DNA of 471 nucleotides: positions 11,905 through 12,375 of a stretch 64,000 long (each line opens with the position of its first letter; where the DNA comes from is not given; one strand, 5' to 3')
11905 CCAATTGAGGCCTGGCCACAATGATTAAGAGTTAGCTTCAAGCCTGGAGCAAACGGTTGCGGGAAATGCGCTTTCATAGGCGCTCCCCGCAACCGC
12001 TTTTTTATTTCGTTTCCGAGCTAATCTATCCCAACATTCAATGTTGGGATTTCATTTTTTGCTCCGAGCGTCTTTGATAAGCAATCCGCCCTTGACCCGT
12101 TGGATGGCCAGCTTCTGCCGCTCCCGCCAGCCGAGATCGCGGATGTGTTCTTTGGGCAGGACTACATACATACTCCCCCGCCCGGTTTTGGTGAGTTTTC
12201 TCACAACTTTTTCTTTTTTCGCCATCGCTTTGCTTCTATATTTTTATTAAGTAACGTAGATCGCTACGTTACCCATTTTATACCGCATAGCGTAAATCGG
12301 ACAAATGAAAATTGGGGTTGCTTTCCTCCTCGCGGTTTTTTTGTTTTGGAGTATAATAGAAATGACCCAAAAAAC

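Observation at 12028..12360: Duplicated ~330-bp regulator cassette: AbrB/SpoVT-like 57-aa gene, perfect palindromic operator and outward promoter, inserted upstream of two unrelated genes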

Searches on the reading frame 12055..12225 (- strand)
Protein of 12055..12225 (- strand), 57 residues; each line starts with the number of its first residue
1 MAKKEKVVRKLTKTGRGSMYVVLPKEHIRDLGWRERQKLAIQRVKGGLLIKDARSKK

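Call 7: search_protein_families(library=pfam, proteins=[window:12055-12225:-], max_evalue=10)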
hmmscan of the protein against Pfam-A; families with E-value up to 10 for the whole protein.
seq(57 aa): 1 family
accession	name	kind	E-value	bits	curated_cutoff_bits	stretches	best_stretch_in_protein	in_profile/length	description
PF04014.23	MazE_antitoxin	-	0.0021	18.4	24.7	1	13-52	2-42/48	Antidote-toxin recognition MazE, bacterial antitoxin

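Call 13: find_homologous_proteins(query=window:12055-12225:-, max_evalue=0.01)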
Query seq(57 aa) (57 aa): 26 proteins with E <= 0.01 among 26 candidates.
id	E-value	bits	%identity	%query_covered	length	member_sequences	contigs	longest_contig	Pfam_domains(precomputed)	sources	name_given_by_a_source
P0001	3.8e-28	113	100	100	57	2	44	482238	-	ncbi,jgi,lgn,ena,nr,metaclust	ncbi:MAG: hypothetical protein UX02_C0001G0368 [Candidatus Moranbacteria bacterium GW2011_GWC1_45_18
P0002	1.2e-26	108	91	100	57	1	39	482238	-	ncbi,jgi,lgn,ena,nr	ncbi:MAG: hypothetical protein UX02_C0001G0365 [Candidatus Moranbacteria bacterium GW2011_GWC1_45_18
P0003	7.5e-26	106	89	100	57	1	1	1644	-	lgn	-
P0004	2.2e-25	104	89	100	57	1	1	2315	-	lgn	-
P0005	2.3e-25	104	86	100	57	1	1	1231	-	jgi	jgi:bifunctional DNA-binding transcriptional regulator/antitoxin component of YhaV-PrlF toxin-antito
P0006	1.2e-24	102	88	100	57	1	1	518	-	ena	-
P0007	5.1e-23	97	79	100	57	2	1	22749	-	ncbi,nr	ncbi:MAG: hypothetical protein Q8L09_05325 [Candidatus Moranbacteria bacterium]|nr:hypothetical prot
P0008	2.7e-21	91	77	100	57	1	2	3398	-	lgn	-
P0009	3.1e-21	91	77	100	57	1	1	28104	-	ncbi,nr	ncbi:MAG: hypothetical protein QMD77_02170 [Patescibacteria group bacterium]|nr:hypothetical protein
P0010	3.5e-21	91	77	100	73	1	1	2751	PF04014.24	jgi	-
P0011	6.1e-20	87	81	91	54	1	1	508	-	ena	-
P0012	2.7e-19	85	81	100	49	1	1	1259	-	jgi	-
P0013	3.0e-19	85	75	98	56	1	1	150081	-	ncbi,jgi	ncbi:MAG: hypothetical protein WC831_02690 [Parcubacteria group bacterium]|jgi:hypothetical protein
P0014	6.2e-19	84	77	93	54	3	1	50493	-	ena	-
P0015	9.7e-19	83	74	95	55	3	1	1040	PF04014.24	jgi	-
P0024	5.5e-15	72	68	98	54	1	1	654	PF04014.24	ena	-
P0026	3.9e-8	50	54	86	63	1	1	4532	PF04014.24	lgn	-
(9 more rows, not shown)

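Call 18: search_solved_structures(query=A2, max_evalue=10, show_alignments=3)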
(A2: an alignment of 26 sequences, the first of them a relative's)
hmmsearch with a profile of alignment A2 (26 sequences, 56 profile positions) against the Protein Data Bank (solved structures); distinct sequences matched with E-value up to 10: 2.
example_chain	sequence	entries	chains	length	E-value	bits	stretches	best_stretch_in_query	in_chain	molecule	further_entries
9vx7_A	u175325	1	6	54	0.48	13.6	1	8-40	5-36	Addiction module antidote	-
9vyb_A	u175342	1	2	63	0.53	13.4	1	7-39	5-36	Addiction module antidote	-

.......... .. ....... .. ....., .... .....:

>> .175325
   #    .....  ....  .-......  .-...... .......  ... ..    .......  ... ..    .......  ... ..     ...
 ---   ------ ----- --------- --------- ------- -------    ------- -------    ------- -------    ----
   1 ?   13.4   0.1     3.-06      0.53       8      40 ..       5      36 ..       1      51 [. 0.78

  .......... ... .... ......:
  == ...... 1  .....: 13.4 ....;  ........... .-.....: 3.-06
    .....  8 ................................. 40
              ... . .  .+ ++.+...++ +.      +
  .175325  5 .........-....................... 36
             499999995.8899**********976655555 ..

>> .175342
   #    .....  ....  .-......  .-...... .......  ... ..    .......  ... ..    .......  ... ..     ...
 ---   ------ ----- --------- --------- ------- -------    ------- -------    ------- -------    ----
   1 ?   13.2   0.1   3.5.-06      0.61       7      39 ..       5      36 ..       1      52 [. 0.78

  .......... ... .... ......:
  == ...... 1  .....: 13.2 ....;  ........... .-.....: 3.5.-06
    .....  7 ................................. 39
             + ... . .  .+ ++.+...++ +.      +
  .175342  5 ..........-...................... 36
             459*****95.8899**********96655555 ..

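Call 19: find_encoding_contigs(protein=P0001, flank=3000, max_places=8)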
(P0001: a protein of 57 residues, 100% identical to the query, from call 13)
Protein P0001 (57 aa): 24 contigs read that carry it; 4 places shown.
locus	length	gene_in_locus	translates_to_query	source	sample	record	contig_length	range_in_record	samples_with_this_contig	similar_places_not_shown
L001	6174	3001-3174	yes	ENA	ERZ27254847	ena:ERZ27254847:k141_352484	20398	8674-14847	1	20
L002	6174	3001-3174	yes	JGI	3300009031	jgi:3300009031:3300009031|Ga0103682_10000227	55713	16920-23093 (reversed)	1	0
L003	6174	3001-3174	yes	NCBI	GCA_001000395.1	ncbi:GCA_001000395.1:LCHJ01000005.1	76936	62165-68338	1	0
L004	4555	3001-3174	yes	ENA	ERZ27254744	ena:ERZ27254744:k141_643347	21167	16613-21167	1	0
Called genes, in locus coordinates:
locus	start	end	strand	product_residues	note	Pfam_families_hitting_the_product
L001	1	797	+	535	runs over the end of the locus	PF02142:MGS, PF01808:AICARFT_IMPCHas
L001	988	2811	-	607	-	PF27036:TreT-like_N, PF21269:TreT_GT1, PF20706:GT4-conflict (weak), PF00534:Glycos_transf_1, PF13692:Glyco_trans_1_4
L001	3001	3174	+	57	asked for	-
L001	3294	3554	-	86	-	-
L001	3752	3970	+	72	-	-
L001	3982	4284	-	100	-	-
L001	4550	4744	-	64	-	-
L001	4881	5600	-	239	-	PF00702:Hydrolase, PF13419:HAD_2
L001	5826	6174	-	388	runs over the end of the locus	-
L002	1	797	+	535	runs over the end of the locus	PF02142:MGS, PF01808:AICARFT_IMPCHas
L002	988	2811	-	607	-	PF27036:TreT-like_N, PF21269:TreT_GT1, PF20706:GT4-conflict (weak), PF00534:Glycos_transf_1, PF13692:Glyco_trans_1_4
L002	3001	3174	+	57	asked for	-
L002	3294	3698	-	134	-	-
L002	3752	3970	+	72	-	-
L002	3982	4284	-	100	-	-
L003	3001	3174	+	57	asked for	-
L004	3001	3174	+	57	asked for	-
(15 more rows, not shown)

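Call 20: find_encoding_contigs(protein=P0007, flank=4000, max_places=3)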
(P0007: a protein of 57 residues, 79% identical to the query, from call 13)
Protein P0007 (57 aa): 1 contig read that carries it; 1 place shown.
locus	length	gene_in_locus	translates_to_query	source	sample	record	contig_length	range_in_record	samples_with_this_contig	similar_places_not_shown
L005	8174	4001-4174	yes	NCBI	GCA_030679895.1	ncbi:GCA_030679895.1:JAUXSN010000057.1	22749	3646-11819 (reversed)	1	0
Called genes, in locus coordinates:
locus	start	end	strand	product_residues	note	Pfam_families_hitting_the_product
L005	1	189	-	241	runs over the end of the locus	PF02535:Zip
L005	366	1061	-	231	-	PF00149:Metallophos, PF12850:Metallophos_2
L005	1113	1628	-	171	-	PF01871:AMMECR1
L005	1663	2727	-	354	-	PF04055:Radical_SAM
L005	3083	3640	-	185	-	PF13328:HD_4 (weak)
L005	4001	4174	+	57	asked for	-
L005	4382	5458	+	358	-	PF00768:Peptidase_S11, PF13354:Beta-lactamase2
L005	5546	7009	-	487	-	PF00005:ABC_tran, PF02463:SMC_N (faint), PF03193:RsgA_GTPase (faint), PF13175:AAA_15 (faint), PF13555:AAA_29 (faint), PF20720:nSTAND3 (faint), PF13304:AAA_21 (weak), PF00005:ABC_tran, +1 more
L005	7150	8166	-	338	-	PF03816:LytR_cpsA_psr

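Call 21: find_encoding_contigs(protein=P0009, flank=4000, max_places=3)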
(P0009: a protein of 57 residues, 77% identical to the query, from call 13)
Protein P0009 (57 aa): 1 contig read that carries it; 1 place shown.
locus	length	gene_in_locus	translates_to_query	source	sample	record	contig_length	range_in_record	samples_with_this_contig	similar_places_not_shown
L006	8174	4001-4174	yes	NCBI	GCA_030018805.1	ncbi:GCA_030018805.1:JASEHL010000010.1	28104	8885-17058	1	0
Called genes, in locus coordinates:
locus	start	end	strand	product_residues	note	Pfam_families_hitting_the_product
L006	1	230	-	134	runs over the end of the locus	PF03253:UT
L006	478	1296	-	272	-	-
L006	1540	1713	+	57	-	-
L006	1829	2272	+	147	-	-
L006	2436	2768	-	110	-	-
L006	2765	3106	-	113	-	PF18924:DUF5674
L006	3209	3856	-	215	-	PF00702:Hydrolase, PF13419:HAD_2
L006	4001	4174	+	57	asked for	-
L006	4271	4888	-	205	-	PF13328:HD_4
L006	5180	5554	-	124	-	PF01541:GIY-YIG (weak)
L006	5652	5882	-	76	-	PF09954:DUF2188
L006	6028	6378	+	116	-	PF13560:HTH_31 (weak), PF13443:HTH_26 (weak), PF01381:HTH_3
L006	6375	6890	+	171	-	PF06114:Peptidase_M78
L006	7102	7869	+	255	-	PF01555:N6_N4_Mtase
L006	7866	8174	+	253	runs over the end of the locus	PF14511:RE_EcoO109I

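Call 25: predict_structure(alignment_id=A2)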
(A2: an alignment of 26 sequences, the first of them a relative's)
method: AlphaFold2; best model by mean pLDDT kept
length: 57 residues; sequences in the alignment: 26
mean_pLDDT: 71.5   pTM: 0.42
mean pLDDT of the five models: 71.5, 67.1, 64.7, 63.6, 63.2
residues with pLDDT >= 90: 0; 70-90: 33; 50-70: 23; < 50: 1
segments of 3 or more residues with pLDDT < 50: none
pLDDT, mean of each block of 10 residues (from residue 1): 59 59 79 79 81 71
secondary structure, 60 per line:
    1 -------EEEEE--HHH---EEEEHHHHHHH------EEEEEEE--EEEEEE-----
elements in order: E8-12 E21-24 H25-31 E38-44 E47-52

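Call 32: search_protein_representatives(alignment_id=A2)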
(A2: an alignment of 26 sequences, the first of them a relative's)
Query: 26 sequences, 56 profile positions. Proteins with E-value up to 0.001 (for the whole library): 353; up to 1e-10: 56; up to 1e-30: 0. The best 150 are listed.
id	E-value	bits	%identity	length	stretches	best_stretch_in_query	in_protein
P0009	3.5e-28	113.3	-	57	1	1-56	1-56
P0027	2.8e-23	97.6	-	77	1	3-56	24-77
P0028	2.5e-21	91.4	-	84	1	10-56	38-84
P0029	1.6e-19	85.6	-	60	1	3-56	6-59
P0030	8.2e-18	80.1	-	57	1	1-56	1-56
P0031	1.5e-17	79.2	-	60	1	4-56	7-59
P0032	1.8e-17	79.0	-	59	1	2-56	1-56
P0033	8.6e-17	76.9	-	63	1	3-55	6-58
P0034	2.6e-16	75.3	-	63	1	1-56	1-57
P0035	3.3e-16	75.0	-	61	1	4-53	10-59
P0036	1.4e-15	72.9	-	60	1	4-56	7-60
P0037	2.7e-15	72.0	-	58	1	3-55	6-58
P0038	5.4e-15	71.1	-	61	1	2-56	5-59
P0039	6.1e-15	70.9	-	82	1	3-55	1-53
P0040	1.3e-14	69.9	-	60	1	6-55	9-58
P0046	2.3e-13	65.9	-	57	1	3-54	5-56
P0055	7.7e-13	64.2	-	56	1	3-55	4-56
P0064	4.7e-12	61.7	-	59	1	7-56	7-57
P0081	1.0e-10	57.4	-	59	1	5-56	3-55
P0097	3.0e-10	55.9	-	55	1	5-55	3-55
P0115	1.2e-09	54.0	-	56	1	3-56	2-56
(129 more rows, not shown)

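Call 35: find_related_loci(query=A2, collection=metagenome_contigs, flank=4000)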
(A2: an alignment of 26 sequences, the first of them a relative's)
Query A2 (57 aa) in metagenome_contigs; peptide patterns used: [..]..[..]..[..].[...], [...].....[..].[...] (x = any residue, [..] = any of these).
337 stretches matched a pattern; 263 encode a relative of the query (tblastn E <= 1e-3); the best 80 are kept; 80 distinct loci.
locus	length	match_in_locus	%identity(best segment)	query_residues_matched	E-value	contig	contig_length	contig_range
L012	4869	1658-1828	93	1-57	7e-31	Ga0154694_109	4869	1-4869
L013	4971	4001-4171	77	1-57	9e-26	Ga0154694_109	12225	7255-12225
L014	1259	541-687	81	1-57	2e-24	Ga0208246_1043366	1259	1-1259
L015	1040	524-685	74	3-56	3e-23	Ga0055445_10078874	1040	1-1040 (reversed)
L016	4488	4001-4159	75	4-56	2e-22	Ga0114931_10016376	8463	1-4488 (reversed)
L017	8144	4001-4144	71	5-52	2e-20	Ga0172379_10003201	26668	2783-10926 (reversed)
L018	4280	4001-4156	67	5-56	2e-19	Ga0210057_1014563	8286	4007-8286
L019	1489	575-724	64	8-57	2e-17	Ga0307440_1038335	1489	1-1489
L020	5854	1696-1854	60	5-57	3e-17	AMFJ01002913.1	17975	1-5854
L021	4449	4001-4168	57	1-56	5e-17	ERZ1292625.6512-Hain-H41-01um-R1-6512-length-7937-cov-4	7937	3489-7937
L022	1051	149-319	53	1-57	1e-16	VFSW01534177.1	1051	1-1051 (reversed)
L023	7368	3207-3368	54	1-54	1e-16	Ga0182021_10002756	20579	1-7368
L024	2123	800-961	54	1-54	1e-16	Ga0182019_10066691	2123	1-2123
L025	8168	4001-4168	52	1-56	2e-16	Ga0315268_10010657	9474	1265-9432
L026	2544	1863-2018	58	4-55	2e-16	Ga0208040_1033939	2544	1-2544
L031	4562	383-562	55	1-57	2e-16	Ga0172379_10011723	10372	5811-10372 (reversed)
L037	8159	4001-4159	57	5-57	5e-16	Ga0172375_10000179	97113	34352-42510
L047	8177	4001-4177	56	1-56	1e-15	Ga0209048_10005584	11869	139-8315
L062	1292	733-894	48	3-56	3e-15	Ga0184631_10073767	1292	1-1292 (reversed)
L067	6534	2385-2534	56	3-52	7e-15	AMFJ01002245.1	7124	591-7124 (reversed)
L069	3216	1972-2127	54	3-54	6e-15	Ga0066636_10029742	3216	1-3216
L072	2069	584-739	52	3-54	1e-14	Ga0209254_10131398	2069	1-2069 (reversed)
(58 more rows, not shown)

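Call 41: fold_search(model_id=the predicted structure, library=pdb)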
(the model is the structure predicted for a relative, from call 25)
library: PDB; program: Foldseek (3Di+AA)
matches with E <= 10: 42; with E <= 0.001: 0
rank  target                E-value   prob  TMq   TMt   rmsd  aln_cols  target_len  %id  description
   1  1ub4_C                6.4e-01  0.63  0.50  0.40   5.0        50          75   18  crystal structure of MazEF complex (released 2003-05-20)
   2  9a4b_A                1.3e+00  0.51  0.51  0.32   8.4        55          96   31  Integrative model of ABRB-ATPE by crosslinking MS and deep learning (released 2024-09-18)
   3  1mvf_D                1.4e+00  0.51  0.50  0.61   4.3        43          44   21  MazE addiction antidote (released 2003-06-10)
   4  2mrn_MODEL_1_A        1.4e+00  0.33  0.50  0.44   6.8        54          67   18  Structure of truncated EcMazE (released 2015-02-04)
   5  2k1n_MODEL_1_A        1.6e+00  0.25  0.43  0.44   8.0        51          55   33  DNA bound structure of the N-terminal domain of AbrB (released 2008-11-11)
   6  2mru_MODEL_1_A        2.1e+00  0.38  0.51  0.57   4.7        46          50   20  Structure of truncated EcMazE-DNA complex (released 2015-02-04)
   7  1yfb_A                2.4e+00  0.28  0.49  0.53   8.3        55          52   31  The solution structure of the N-domain of the transcription factor abrB (released 2005-04-12)
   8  9beb_A                4.1e+00  0.10  0.35  0.30   8.9        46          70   15  Tungstate binding protein (Tungbindin) from Eubacterium limosum with eight Tungstates bound (released 2024-09-04)
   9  9beb_E                4.7e+00  0.09  0.35  0.29   8.9        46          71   15  Tungstate binding protein (Tungbindin) from Eubacterium limosum with eight Tungstates bound (released 2024-09-04)
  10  3zvk_H                5.0e+00  0.07  0.35  0.35   5.4        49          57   18  Crystal structure of VapBC2 from Rickettsia felis bound to a DNA fragment from their promoter (released 2011-12-14)
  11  9bjf_F                5.0e+00  0.06  0.35  0.30  11.7        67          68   10  Tungstate binding protein (Tungbindin) from Eubacterium limosum in apo form (released 2024-09-04)
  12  9beb_B                5.6e+00  0.08  0.35  0.30   8.9        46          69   15  Tungstate binding protein (Tungbindin) from Eubacterium limosum with eight Tungstates bound (released 2024-09-04)
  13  9bed_A                5.6e+00  0.08  0.35  0.29   8.9        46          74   15  Tungstate binding protein (Tungbindin) from Eubacterium limosum with eight molybdates bound (released 2024-09-04)
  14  8kea_J                6.8e+00  0.03  0.21  0.11   4.1        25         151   20  Cyanophage A-1(L) baseplate-initiators (released 2024-04-10)
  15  7sgl_B                7.2e+00  0.03  0.32  0.04  14.9        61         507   16  DNA-PK complex of DNA end processing (released 2022-01-12)
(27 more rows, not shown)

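Call 58: search_solved_structures(query=A3, max_evalue=1, show_alignments=2)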
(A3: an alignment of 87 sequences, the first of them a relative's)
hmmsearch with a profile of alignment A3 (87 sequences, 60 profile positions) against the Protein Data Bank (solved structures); distinct sequences matched with E-value up to 1: 8.
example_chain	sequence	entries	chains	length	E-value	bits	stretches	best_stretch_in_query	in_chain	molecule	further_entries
1z0r_A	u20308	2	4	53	0.0055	19.8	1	8-58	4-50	Transition state regulatory protein abrB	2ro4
2k1n_A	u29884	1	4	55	0.0063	19.6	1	8-58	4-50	AbrB family transcriptional regulator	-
1yfb_A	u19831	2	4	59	0.0072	19.4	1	8-58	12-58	Transition state regulatory protein abrB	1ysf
9vx7_A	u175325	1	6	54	0.024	17.7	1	11-54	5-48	Addiction module antidote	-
9vyb_A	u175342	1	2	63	0.033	17.3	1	10-54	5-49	Addiction module antidote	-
7xi6_A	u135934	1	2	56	0.034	17.3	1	10-44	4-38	C56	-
4es8_A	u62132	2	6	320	0.058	16.5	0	15-50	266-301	Epf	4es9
2mrn_A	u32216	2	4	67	0.77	12.9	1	19-58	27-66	Antitoxin MazE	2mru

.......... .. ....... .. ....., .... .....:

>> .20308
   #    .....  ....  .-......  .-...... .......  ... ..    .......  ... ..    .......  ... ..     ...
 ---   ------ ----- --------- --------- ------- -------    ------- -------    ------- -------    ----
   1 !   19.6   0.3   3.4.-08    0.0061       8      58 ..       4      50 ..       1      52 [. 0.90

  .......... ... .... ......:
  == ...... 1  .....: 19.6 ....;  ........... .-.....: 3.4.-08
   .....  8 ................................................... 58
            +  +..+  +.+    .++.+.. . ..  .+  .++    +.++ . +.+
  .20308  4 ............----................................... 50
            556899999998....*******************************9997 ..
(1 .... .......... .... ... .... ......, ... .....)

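Call 59: search_protein_families(library=pfam, alignment_id=A3, max_evalue=0.01)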
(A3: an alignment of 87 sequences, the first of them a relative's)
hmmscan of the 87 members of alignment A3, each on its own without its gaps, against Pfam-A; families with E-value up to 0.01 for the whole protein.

A. member 1, P0001 (57 aa): 1 family
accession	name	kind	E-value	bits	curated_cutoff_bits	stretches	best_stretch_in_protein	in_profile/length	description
PF04014.23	MazE_antitoxin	-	0.0021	18.4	24.7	1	13-52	2-42/48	Antidote-toxin recognition MazE, bacterial antitoxin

B. families by the number of members that match (of 87 scanned): 1 family
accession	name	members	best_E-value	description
PF04014.23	MazE_antitoxin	74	1.7e-10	Antidote-toxin recognition MazE, bacterial antitoxin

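Call 66: search_protein_families(library=ncbifam, proteins=[window:12055-12225:-], max_evalue=1)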
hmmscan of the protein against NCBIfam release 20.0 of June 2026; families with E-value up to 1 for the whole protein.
seq(57 aa): 2 families
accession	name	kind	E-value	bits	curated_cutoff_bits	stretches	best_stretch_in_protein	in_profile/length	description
TIGR02609.1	doc_partner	hypoth_equivalog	0.018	15.4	55.9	1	9-54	1-45/74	putative addiction module antidote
TIGR01439.1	lp_hng_hel_AbrB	domain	0.059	13.1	28.3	1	20-51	9-41/44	transcriptional regulator, AbrB family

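Call 67: search_protein_families(library=phrogs, proteins=[window:12055-12225:-], max_evalue=1)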
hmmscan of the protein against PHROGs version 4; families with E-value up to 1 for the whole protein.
seq(57 aa): 4 families
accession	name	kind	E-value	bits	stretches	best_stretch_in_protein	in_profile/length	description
phrog_6313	-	unknown function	0.0029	18.8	1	8-32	3-27/64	-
phrog_4324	-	unknown function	0.007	17.6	1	9-53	4-47/89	-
phrog_4681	-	moron, auxiliary metabolic gene and host takeover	0.017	16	1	3-50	2-45/87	antitoxin from a toxin-antitoxin system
phrog_661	-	unknown function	0.061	14.1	1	10-50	10-50/61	-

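Call 70: find_related_loci(query=A2, collection=viral_contigs, flank=3000)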
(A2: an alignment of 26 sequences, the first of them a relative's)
Query A2 (57 aa) in viral_contigs; peptide patterns used: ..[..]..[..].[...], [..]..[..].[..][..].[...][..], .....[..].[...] (x = any residue, [..] = any of these).
76 stretches matched a pattern, but none encodes a relative of the query by tblastn (E <= 1e-3).
